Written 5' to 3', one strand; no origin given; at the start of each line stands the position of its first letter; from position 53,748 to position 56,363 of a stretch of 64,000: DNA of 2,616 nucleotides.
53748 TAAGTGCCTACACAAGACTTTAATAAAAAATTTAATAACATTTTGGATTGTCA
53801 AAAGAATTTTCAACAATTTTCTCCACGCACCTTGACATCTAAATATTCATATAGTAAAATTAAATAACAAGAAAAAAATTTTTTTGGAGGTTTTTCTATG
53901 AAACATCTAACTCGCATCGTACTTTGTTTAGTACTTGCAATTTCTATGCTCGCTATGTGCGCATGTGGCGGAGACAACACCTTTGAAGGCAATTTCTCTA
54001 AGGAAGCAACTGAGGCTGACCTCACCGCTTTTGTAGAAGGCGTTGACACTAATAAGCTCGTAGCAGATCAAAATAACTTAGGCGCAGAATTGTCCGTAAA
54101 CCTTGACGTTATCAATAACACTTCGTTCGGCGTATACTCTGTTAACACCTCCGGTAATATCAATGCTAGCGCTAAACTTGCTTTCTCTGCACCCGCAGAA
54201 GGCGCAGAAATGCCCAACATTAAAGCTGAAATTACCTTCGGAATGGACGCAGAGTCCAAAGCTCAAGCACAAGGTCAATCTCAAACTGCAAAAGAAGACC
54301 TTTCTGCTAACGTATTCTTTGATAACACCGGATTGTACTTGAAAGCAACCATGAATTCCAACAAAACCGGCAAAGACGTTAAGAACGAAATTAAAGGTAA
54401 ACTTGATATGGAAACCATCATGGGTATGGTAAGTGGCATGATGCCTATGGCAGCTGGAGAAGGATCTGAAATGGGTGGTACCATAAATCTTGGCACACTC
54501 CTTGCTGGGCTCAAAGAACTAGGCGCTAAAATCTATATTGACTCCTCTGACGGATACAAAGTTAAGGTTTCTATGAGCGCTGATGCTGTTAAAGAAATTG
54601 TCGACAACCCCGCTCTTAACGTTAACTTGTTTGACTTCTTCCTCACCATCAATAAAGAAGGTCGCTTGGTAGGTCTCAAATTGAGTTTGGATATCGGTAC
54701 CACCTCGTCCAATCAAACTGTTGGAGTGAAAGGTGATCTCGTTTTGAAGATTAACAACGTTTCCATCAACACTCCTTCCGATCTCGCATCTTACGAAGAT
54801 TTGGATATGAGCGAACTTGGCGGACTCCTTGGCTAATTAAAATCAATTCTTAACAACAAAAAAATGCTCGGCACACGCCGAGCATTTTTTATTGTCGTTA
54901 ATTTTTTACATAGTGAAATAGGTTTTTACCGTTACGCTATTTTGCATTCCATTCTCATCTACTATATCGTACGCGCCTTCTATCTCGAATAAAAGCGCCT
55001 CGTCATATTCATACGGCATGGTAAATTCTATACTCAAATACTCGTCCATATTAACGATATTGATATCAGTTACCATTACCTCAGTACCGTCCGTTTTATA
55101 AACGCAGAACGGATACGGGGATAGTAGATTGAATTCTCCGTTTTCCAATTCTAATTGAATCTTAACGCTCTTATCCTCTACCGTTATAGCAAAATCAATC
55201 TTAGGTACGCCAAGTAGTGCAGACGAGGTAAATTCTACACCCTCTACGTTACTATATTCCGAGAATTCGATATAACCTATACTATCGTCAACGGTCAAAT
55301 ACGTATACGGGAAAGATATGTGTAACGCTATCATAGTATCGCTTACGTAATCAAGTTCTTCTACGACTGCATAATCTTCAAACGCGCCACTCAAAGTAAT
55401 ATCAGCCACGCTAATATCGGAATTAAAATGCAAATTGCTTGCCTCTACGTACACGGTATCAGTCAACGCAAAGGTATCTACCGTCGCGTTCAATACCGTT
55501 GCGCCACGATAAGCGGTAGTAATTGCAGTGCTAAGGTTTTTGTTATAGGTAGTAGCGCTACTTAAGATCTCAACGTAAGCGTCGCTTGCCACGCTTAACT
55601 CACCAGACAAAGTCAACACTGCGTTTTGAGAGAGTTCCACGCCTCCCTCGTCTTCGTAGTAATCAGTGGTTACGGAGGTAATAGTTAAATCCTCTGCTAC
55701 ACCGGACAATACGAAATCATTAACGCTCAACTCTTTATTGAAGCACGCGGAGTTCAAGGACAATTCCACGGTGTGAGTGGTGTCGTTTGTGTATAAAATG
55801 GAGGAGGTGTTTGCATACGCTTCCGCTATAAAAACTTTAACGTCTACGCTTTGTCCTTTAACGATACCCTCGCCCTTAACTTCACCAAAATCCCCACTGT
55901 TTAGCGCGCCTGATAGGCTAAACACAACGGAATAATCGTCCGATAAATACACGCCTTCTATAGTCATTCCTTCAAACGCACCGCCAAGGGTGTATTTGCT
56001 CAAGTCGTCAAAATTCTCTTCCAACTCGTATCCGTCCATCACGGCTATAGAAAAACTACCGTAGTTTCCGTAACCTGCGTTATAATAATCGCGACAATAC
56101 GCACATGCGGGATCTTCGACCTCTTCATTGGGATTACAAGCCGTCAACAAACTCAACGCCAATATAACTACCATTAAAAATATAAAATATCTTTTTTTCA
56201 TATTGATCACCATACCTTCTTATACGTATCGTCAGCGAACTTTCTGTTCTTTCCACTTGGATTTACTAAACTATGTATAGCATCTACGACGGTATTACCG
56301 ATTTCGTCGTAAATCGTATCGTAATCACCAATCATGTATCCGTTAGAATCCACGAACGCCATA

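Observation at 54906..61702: AraC-linked locus encoding three secreted proteins, two without recognisable families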

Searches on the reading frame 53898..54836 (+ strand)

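Call 3: search_protein_families(library=pfam, proteins=[window:53898-54836:+], max_evalue=1)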
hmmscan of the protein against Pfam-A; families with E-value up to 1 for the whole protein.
window:53898-54836:+ (312 aa): 2 families
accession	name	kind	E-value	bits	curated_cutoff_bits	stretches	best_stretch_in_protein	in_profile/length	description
PF19266.4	CIS_tube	-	0.035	14.3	27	1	117-166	45-90/158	Contractile injection system tube protein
PF17820.7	PDZ_6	-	0.16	12.2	27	1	279-299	19-39/54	PDZ domain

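Call 4: search_protein_families(library=ncbifam, proteins=[window:53898-54836:+], max_evalue=1)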
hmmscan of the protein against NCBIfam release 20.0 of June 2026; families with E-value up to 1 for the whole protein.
window:53898-54836:+ (312 aa): 2 families
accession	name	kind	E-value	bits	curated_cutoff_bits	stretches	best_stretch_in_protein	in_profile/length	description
NF041599.1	reg_PtrA_PA2808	domain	0.0022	17.9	31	1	1-30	1-30/46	co-regulatory protein PtrA N-terminal domain-containing protein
NF058595.1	invert_tail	domain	0.15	12.4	37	1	4-29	53-78/113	lipo-invert putative C-terminal anchoring domain-containing protein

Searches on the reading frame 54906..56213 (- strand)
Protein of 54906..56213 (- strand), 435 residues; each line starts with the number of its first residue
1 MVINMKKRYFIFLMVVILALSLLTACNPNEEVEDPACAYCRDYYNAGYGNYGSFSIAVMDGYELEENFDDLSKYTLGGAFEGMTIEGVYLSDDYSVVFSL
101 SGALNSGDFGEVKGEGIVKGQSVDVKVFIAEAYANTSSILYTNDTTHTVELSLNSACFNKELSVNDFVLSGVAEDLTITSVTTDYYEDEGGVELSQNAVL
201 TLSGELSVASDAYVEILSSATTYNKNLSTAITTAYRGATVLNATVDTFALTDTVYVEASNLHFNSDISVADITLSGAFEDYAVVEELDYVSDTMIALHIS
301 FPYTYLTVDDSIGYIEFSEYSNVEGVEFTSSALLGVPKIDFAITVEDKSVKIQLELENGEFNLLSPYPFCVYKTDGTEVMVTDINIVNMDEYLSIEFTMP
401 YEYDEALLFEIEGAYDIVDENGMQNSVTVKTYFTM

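Call 3: search_protein_families(library=pfam, proteins=[window:54906-56213:-], max_evalue=1)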
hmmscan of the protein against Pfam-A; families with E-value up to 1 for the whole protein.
window:54906-56213:- (435 aa): 3 families
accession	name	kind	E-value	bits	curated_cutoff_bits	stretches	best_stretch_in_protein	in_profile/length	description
PF23522.1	Microp_apicomplexa_12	-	0.001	19.7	27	1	146-190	22-65/91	Apicomplexa microprotein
PF02402.22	Lysis_col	-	0.0014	18.9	27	1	5-29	1-25/49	Lysis protein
PF21564.2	Caudo_bapla_RBP_neck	-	0.061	14.1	27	0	267-277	8-18/21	Lactococcus phage p2, Receptor binding protein, neck domain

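Call 4: search_protein_families(library=ncbifam, proteins=[window:54906-56213:-], max_evalue=1)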
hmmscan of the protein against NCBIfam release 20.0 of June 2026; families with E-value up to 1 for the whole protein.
window:54906-56213:- (435 aa): 0 families

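Call 6: search_solved_structures(query=window:54906-56213:-, max_evalue=10)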
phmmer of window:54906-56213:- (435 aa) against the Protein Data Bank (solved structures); distinct sequences matched with E-value up to 10: 0.

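Call 16: find_homologous_proteins(query=window:54906-56201:-, max_evalue=0.001)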
Query window:54906-56201:- (431 aa): 28 proteins with E <= 0.001 among 8000 candidates.
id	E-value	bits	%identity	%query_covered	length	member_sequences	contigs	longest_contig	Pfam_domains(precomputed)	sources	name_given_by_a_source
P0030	5.8e-265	897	100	98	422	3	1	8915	-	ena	-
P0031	9.3e-122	425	49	100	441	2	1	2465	-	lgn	-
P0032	1.8e-115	404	45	98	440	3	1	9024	-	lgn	-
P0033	6.7e-115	403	48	100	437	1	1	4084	-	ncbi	-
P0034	9.4e-114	399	47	97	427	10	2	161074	-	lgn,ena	-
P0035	2.5e-113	397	46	100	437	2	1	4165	-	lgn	-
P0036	2.8e-113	397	46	100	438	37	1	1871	-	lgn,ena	-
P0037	3.3e-112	394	46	100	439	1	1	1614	-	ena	-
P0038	9.8e-112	392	47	100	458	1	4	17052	-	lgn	-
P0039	4.0e-111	390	46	100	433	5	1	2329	-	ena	-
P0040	1.6e-110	388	48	100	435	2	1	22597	-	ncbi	ncbi:MAG: hypothetical protein ACI4VK_01250 [Candidatus Coproplasma sp.]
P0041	1.8e-110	388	48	99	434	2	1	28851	-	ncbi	ncbi:MAG: hypothetical protein ACI4MB_06315 [Candidatus Coproplasma sp.]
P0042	1.0e-109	385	44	100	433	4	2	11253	-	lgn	-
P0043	3.0e-107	377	45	100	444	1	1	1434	-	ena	-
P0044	4.7e-107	377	44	99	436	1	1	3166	-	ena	-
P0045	9.6e-105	369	44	100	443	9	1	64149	-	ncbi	-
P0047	1.0e-102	362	42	100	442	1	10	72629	-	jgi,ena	-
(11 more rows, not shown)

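Call 25: find_encoding_contigs(protein=P0030, flank=10000, max_places=3)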
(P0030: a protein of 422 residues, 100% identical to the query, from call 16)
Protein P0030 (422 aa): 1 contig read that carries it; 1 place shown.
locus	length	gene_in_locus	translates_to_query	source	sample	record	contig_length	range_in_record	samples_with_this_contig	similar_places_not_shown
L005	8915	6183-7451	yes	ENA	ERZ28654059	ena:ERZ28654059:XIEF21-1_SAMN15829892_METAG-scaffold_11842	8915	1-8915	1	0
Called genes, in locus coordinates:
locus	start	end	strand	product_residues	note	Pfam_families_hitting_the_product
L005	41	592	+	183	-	PF12464:Mac, PF25087:GMPPB_C (faint), PF00132:Hexapep, PF14602:Hexapep_2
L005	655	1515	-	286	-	PF02311:AraC_binding, PF07883:Cupin_2, PF00165:HTH_AraC (faint), PF12833:HTH_18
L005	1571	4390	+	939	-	PF00149:Metallophos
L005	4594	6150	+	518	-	-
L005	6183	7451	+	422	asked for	-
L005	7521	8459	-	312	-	-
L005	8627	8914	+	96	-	?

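Call 26: find_encoding_contigs(protein=P0047, flank=8000, max_places=2)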
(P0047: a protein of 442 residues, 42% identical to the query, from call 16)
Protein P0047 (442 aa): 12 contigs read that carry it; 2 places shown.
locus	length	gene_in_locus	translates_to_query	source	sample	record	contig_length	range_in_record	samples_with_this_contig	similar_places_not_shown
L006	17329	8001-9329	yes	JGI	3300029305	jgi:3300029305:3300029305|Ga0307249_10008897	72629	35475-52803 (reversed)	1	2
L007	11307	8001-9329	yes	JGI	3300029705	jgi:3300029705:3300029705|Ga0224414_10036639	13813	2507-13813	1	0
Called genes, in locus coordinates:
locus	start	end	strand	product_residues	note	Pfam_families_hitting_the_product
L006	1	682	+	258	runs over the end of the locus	PF12833:HTH_18, PF00165:HTH_AraC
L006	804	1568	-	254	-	PF01381:HTH_3, PF12844:HTH_19, PF13443:HTH_26 (weak), PF13560:HTH_31, PF12674:Zn_ribbon_2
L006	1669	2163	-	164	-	PF12844:HTH_19, PF13443:HTH_26 (weak), PF13560:HTH_31 (weak), PF01381:HTH_3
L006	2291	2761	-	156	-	PF01243:PNPOx_N, PF12900:Pyridox_ox_2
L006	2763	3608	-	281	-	PF12833:HTH_18, PF00165:HTH_AraC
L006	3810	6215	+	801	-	PF01055:Glyco_hydro_31_2nd, PF21365:Glyco_hydro_31_3rd, PF17137:DUF5110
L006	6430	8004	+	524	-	-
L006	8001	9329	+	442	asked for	-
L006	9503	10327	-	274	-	PF00480:ROK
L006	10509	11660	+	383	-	PF07969:Amidohydro_3 (weak), PF01979:Amidohydro_1, PF07969:Amidohydro_3 (weak)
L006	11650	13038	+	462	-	PF00480:ROK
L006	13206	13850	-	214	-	PF14681:UPRTase, PF00156:Pribosyltran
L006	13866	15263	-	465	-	PF00860:Xan_ur_permease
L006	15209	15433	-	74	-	-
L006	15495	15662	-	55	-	-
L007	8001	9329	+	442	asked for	-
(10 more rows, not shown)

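Call 27: find_encoding_contigs(protein=P0045, flank=8000, max_places=2)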
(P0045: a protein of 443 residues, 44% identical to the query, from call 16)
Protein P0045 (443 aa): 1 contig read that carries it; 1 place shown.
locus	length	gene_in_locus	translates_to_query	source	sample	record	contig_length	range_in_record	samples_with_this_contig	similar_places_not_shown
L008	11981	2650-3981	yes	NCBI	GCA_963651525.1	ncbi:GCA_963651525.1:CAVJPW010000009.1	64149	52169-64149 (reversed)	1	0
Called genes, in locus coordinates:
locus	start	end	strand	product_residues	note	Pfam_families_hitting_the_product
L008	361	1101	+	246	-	-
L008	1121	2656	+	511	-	-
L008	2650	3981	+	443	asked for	-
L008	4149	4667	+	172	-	PF13302:Acetyltransf_3 (weak), PF13420:Acetyltransf_4, PF00583:Acetyltransf_1, PF13508:Acetyltransf_7 (weak)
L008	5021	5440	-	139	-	PF04221:RelB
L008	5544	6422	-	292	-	PF02311:AraC_binding (weak), PF07883:Cupin_2 (weak), PF00165:HTH_AraC (weak), PF12833:HTH_18, PF00165:HTH_AraC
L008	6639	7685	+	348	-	PF03786:UxuA, PF01261:AP_endonuc_2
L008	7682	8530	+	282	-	PF00106:adh_short, PF13561:adh_short_C2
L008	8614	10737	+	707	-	-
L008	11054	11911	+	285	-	PF08401:ArdcN (weak), PF18818:MPTase-PolyVal (faint)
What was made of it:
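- On Polymorphic toxin/immunity systems (A-B): All 3 loci retrieved through B also carry A (calls 25-27).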

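Call 30: predict_structure(alignment_id=A2)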
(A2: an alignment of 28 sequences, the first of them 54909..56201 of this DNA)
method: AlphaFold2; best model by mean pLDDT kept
length: 431 residues; sequences in the alignment: 28
mean_pLDDT: 89.6   pTM: 0.69
mean pLDDT of the five models: 89.6, 89.5, 88.6, 88.4, 88.1
residues with pLDDT >= 90: 324; 70-90: 73; 50-70: 18; < 50: 16
segments of 3 or more residues with pLDDT < 50: 1-3, 18-30
pLDDT, mean of each block of 10 residues (from residue 1): 56 54 36 84 86 91 90 95 91 93 92 88 95 91 95 94 96 95 78 96 89 95 96 92 94 96 96 93 97 96 87 95 93 94 96 91 92 95 93 94 95 94 94 89
secondary structure, 60 per line:
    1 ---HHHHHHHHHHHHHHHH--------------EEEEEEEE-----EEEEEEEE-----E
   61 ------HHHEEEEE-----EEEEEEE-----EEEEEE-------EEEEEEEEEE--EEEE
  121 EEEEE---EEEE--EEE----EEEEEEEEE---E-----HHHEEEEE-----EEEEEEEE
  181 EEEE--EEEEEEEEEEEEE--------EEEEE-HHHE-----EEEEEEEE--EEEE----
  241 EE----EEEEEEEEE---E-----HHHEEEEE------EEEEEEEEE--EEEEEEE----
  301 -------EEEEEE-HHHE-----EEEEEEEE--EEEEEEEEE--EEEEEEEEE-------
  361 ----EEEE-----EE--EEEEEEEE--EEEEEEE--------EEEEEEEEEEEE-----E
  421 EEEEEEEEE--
elements in order: H4-19 E34-41 E47-54 E70-74 E80-86 E92-97 E105-114 E117-125 E129-132 E135-137 E142-150 E163-167 E173-184 E187-199 E208-212 E223-230 E233-236 E247-255 E268-272 E279-287 E290-296 E308-313 E324-331 E334-342 E345-353 E365-368 E378-385 E388-394 E403-414 E420-429
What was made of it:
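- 54906..56201 (-): B: a 431-aa lipoprotein (lipobox LLTAC, Cys22) with about four tandem Ig-like beta-sandwich domains. It is the obligate partner of A. NCBI lists it as MBQ2714186.1, 'hypothetical protein'. The AF2 model has pLDDT 89.6 and is all-beta (call 30).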

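Call 35: search_solved_structures(query=A2, max_evalue=10, show_alignments=2)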
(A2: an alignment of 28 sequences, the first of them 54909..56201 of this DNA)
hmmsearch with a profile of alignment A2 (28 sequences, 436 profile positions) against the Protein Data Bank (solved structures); distinct sequences matched with E-value up to 10: 0.

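Call 36: fold_search(model_id=the predicted structure, library=pdb)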
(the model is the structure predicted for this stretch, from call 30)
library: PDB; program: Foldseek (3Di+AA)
matches with E <= 10: 1803; with E <= 0.001: 210
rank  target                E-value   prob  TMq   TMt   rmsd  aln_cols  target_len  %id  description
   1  4e9l                  1.3e-09  1.00  0.20  0.24  13.4       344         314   11  FdeC, a Novel Broadly Conserved Escherichia coli Adhesin Eliciting Protection against Urinary Tract Infections (released 2012-04-25)
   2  7ahs_A                4.8e-09  1.00  0.19  0.24  13.7       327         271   11  titin-N2A Ig81-Ig83 (released 2021-03-24)
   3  7sqc_O0               5.3e-09  1.00  0.22  0.11  26.1       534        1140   12  Ciliary C1 central pair apparatus isolated from Chlamydomonas reinhardtii (released 2022-04-13)
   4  7ahs_B                9.7e-09  1.00  0.17  0.22  15.1       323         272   10  titin-N2A Ig81-Ig83 (released 2021-03-24)
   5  4aq1_A                1.2e-08  1.00  0.17  0.11  43.1       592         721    8  Structure of the SbsB S-layer protein of Geobacillus stearothermophilus PV72p2 in complex with nanobody KB6 (released 2012-06-13)
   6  8dh9_A                4.0e-08  1.00  0.16  0.15  16.4       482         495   10  Leptin-bound leptin receptor complex-D3-D7 (released 2023-04-19)
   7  5jdd                  4.2e-08  1.00  0.22  0.31  13.9       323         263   11  Crystal structure of I9-I11 tandem from titin (P212121) (released 2016-09-14)
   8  5jde_A                1.8e-07  1.00  0.21  0.30  12.8       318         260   11  Crystal structure of I9-I11 tandem from titin (P1) (released 2016-09-14)
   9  4aq1_C                1.8e-07  1.00  0.17  0.13  35.6       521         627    9  Structure of the SbsB S-layer protein of Geobacillus stearothermophilus PV72p2 in complex with nanobody KB6 (released 2012-06-13)
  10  9ijj_4A               1.9e-07  1.00  0.17  0.05  22.7       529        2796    9  In situ structure of the central apparatus in mouse sperm axoneme. (released 2025-06-04)
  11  4y61_A                2.5e-07  1.00  0.15  0.16  19.1       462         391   11  Crystal structure of the complex between Slitrk2 LRR1 and PTP delta Ig1-Fn1 (released 2015-06-03)
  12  5jde_B                2.6e-07  1.00  0.23  0.31  12.5       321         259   10  Crystal structure of I9-I11 tandem from titin (P1) (released 2016-09-14)
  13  4oi9_A                2.8e-07  1.00  0.14  0.15  18.4       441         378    7  Crystal Structure of ICAM-5 D1-D4 ectodomain fragment, Space Group P21 (released 2014-07-16)
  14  7sqc_2B               4.4e-07  1.00  0.19  0.14  20.0       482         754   11  Ciliary C1 central pair apparatus isolated from Chlamydomonas reinhardtii (released 2022-04-13)
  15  6gfe_H                5.1e-07  1.00  0.15  0.15  23.2       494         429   10  High-resolution Structure of a therapeutic full-length anti-NPRA Antibody with exceptional Conformational Diversity (released 2019-05-15)
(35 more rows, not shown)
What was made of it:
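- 54906..56201 (-): Foldseek against PDB gives FdeC 1.3e-9, titin Ig tandems and the SbsB/SbsC/Sap S-layer proteins (call 36).
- On Tandem Ig-like surface proteins (B): There are 210 PDB matches at E of 1e-3 or better, led by FdeC, titin, SbsB, SbsC, Sap and InvD (call 36).
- Closest known: Tandem Ig-like. Same: Foldseek gives probability 1.0, with E 1e-9 to 1e-6 (call 36).
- B models as a tandem Ig-like string (pLDDT 89.6; Foldseek probability 1.0 to FdeC, titin and S-layer proteins; calls 30, 36).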

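Call 45: search_protein_families(library=pfam, proteins=[L008:361-1101:+], max_evalue=0.01)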
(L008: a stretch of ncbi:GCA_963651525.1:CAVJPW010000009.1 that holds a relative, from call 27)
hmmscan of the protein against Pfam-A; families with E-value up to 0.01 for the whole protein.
L008:361-1101:+ (246 aa): 0 families

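Call 69: search_protein_families(library=padloc, proteins=[window:54906-56201:-], max_evalue=0.1)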
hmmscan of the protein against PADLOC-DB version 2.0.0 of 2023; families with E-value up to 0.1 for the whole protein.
window:54906-56201:- (431 aa): 0 families

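Call 70: search_protein_families(library=phrogs, proteins=[window:54906-56201:-], max_evalue=0.1)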
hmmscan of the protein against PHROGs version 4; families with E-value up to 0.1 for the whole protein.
window:54906-56201:- (431 aa): 1 family
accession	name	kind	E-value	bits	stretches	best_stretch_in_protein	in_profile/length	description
phrog_26422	-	unknown function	0.063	14.3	0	351-387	21-56/90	-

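Call 78: search_protein_families(library=pfam, alignment_id=A2, max_evalue=1)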
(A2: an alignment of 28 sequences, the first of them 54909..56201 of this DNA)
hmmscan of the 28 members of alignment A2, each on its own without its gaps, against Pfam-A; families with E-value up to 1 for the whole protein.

A. member 1, window:54909-56201:- (431 aa): 3 families
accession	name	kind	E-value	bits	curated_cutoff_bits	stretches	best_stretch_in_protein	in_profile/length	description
PF23522.1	Microp_apicomplexa_12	-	0.001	19.7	27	1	142-186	22-65/91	Apicomplexa microprotein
PF02402.22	Lysis_col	-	0.0014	18.9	27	1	1-25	1-25/49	Lysis protein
PF21564.2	Caudo_bapla_RBP_neck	-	0.059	14.1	27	0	263-273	8-18/21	Lactococcus phage p2, Receptor binding protein, neck domain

B. families by the number of members that match (of 28 scanned): 23 families
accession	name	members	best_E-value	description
PF16390.11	DUF4999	3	0.058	Domain of unknown function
PF17998.7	AgI_II_C2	2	0.056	Cell surface antigen I/II C2 terminal domain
PF25330.1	C2_nem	2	0.086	Nematode specific C2 domain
PF01034.25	Syndecan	1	0.00066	Syndecan domain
PF23522.1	Microp_apicomplexa_12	1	0.001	Apicomplexa microprotein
PF02402.22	Lysis_col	1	0.0014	Lysis protein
PF09214.16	Prd1-P2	1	0.0039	Bacteriophage Prd1, adsorption protein P2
PF02689.20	Herpes_Helicase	1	0.012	Helicase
PF21602.3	GldM_3rd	1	0.045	GldM third domain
PF04029.19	2-ph_phosp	1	0.049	2-phosphosulpholactate phosphatase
PF23164.1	UBL_AVO1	1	0.055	AVO1 ubiquitin-like domain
PF21564.2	Caudo_bapla_RBP_neck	1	0.059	Lactococcus phage p2, Receptor binding protein, neck domain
PF12245.14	Big_3_2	1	0.11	Bacterial Ig-like domain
PF14088.11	DUF4268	1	0.11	Domain of unknown function (DUF4268)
PF22438.2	FlgA_HD-like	1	0.12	Flagellar protein FlgA, HotDog domain-like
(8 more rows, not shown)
